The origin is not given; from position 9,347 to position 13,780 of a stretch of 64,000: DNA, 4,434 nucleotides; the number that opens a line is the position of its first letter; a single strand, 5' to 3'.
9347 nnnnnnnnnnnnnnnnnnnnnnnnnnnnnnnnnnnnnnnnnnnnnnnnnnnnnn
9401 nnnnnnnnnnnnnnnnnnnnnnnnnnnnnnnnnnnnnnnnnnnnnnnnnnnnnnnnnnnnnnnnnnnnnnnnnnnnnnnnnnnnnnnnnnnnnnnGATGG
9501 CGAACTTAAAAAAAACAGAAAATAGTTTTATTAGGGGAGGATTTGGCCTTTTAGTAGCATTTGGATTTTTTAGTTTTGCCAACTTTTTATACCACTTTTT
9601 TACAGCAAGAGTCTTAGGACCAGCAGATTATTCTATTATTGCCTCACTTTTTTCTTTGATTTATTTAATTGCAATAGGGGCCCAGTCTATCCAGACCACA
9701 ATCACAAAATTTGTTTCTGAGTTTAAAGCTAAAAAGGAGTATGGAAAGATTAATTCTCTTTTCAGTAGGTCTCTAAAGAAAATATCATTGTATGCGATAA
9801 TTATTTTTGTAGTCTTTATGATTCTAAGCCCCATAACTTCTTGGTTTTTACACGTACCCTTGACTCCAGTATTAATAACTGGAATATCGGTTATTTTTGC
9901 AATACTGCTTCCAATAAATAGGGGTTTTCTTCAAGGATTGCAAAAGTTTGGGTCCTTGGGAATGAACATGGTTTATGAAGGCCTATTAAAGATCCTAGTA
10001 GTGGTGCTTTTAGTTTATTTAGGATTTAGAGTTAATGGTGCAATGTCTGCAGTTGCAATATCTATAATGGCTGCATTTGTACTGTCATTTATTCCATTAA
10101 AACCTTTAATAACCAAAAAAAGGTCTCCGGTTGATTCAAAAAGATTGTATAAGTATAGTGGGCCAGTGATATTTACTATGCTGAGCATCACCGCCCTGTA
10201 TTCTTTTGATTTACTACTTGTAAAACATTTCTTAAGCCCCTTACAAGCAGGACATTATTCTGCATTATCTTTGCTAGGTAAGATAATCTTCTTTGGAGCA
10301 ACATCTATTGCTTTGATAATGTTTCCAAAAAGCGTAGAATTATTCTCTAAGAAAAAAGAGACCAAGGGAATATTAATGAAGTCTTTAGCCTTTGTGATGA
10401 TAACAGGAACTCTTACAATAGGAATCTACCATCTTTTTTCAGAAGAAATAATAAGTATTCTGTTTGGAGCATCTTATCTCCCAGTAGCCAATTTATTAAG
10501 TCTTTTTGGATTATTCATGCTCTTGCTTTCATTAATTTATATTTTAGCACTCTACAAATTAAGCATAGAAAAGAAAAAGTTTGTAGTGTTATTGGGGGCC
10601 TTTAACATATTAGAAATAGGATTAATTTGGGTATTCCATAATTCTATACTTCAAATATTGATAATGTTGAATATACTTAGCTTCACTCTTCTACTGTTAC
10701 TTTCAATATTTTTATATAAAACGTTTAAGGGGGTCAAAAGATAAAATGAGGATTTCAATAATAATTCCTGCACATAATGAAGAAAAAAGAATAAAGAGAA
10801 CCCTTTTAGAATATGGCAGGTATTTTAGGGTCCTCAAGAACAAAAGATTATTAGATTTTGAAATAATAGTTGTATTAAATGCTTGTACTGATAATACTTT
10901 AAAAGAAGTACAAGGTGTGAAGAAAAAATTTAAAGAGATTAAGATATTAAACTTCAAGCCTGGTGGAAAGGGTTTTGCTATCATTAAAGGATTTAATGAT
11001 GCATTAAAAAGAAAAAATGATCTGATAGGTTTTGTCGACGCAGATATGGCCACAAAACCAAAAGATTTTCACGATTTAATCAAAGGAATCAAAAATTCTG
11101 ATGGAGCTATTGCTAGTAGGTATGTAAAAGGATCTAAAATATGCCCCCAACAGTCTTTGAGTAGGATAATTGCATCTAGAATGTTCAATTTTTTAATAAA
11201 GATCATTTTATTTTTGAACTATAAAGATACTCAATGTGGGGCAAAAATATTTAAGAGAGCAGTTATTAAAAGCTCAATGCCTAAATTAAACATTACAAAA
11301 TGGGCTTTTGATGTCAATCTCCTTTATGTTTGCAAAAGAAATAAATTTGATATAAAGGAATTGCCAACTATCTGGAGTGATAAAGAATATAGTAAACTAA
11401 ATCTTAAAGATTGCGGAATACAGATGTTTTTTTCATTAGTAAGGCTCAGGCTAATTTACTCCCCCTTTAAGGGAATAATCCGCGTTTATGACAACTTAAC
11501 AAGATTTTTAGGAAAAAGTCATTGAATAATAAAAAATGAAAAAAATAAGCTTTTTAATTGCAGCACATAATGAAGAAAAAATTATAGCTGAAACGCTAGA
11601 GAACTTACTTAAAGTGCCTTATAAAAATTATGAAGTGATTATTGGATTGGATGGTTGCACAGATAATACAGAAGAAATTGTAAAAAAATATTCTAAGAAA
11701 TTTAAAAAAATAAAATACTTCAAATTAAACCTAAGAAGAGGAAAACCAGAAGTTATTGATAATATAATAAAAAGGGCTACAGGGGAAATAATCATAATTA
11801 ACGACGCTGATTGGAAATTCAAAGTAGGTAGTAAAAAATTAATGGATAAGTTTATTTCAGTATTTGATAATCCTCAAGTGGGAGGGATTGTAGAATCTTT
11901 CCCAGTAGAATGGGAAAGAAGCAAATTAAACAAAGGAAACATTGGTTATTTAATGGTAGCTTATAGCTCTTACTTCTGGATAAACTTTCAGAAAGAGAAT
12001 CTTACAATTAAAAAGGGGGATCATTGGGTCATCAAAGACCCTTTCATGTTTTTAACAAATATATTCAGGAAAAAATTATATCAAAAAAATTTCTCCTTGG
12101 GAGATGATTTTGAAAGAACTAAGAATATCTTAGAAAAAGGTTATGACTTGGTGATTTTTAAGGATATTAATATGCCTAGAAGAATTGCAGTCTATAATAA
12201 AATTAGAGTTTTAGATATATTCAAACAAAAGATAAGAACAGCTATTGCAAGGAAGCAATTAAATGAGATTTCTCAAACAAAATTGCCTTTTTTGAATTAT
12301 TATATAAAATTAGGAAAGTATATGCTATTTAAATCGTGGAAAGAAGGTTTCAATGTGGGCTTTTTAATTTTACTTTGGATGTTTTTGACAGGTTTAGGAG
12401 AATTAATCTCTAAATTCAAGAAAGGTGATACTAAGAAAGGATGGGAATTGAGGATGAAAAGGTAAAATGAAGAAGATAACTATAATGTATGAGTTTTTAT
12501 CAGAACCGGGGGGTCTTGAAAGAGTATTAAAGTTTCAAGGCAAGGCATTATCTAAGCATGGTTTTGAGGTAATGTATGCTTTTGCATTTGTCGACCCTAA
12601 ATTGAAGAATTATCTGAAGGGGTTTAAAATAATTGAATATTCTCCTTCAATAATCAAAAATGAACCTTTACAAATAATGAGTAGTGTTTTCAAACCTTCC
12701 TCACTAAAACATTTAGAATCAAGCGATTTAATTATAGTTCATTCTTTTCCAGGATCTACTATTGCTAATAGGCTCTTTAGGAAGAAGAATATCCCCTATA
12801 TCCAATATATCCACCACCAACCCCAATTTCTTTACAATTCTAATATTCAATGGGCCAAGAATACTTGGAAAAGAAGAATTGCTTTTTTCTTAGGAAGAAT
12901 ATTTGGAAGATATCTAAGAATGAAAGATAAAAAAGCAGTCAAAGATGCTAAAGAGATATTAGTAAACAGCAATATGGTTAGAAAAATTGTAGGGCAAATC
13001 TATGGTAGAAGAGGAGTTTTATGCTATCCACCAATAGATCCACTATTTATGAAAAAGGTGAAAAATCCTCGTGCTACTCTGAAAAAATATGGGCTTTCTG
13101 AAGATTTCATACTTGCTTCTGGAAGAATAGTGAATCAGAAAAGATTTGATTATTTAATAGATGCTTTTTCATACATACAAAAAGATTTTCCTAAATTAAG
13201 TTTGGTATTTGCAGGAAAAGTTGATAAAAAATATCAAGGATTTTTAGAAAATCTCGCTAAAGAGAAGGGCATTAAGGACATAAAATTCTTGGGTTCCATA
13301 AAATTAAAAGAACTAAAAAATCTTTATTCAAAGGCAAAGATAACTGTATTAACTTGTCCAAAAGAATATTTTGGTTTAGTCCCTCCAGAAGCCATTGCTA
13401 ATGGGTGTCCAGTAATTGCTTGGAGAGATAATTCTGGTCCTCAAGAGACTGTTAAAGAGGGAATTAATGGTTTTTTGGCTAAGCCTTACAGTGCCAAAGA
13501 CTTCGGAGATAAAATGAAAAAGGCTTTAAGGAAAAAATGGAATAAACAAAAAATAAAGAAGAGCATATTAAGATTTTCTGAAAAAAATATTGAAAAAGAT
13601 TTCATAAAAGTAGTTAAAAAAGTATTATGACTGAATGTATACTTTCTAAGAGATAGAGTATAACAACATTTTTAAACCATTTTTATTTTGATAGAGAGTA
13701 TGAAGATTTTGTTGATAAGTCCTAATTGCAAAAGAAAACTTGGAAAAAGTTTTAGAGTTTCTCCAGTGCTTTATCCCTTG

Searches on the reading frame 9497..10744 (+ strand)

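Call 74: search_protein_families(library=pfam, proteins=[window:9497-10744:+], max_evalue=0.000001)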
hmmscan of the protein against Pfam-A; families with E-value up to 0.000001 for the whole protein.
window:9497-10744:+ (415 aa): 2 families
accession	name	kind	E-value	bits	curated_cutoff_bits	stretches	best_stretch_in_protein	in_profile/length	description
PF01943.22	Polysacc_synt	-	2e-09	37.7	28.2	1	16-280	6-271/274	Polysaccharide biosynthesis protein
PF13440.11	Polysacc_synt_3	-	5.4e-09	36.1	23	1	37-331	3-292/293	Polysaccharide biosynthesis protein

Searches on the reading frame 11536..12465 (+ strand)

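Call 74: search_protein_families(library=pfam, proteins=[window:11536-12465:+], max_evalue=0.000001)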
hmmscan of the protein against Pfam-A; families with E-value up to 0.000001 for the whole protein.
window:11536-12465:+ (309 aa): 2 families
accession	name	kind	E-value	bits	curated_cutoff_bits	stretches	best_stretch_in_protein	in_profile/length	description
PF00535.33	Glycos_transf_2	-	1.2e-22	81.1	23.3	1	5-131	1-127/168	Glycosyl transferase family 2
PF13641.12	Glyco_tranf_2_3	-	4.1e-10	40.5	27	1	4-126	3-125/230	Glycosyltransferase like family 2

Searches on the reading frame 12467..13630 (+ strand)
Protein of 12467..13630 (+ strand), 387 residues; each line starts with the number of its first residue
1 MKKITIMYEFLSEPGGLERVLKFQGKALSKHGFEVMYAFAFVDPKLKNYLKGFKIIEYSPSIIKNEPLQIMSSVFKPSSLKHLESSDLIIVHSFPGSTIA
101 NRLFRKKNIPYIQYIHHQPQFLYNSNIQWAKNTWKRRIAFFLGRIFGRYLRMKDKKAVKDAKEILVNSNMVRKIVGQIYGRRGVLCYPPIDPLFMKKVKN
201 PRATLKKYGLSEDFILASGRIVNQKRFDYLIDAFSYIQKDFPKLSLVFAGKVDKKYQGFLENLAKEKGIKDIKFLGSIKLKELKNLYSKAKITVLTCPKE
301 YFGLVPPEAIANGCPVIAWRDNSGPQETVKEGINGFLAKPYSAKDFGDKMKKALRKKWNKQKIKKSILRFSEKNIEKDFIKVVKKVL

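Call 74: search_protein_families(library=pfam, proteins=[window:12467-13630:+], max_evalue=0.000001)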
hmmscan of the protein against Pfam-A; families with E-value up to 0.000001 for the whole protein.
window:12467-13630:+ (387 aa): 4 families
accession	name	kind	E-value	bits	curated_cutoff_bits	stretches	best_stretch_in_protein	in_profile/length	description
PF00534.26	Glycos_transf_1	-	1e-34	120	26.4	1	212-363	15-165/172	Glycosyl transferases group 1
PF13692.12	Glyco_trans_1_4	-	4.9e-24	85.6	27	1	215-355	4-141/142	Glycosyl transferases group 1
PF13439.12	Glyco_transf_4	-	2.6e-11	44.3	28.5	1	14-191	1-167/170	Glycosyltransferase Family 4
PF20706.3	GT4-conflict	-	3e-07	30.2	26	1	190-360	177-349/385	Family 4 Glycosyltransferase in conflict systems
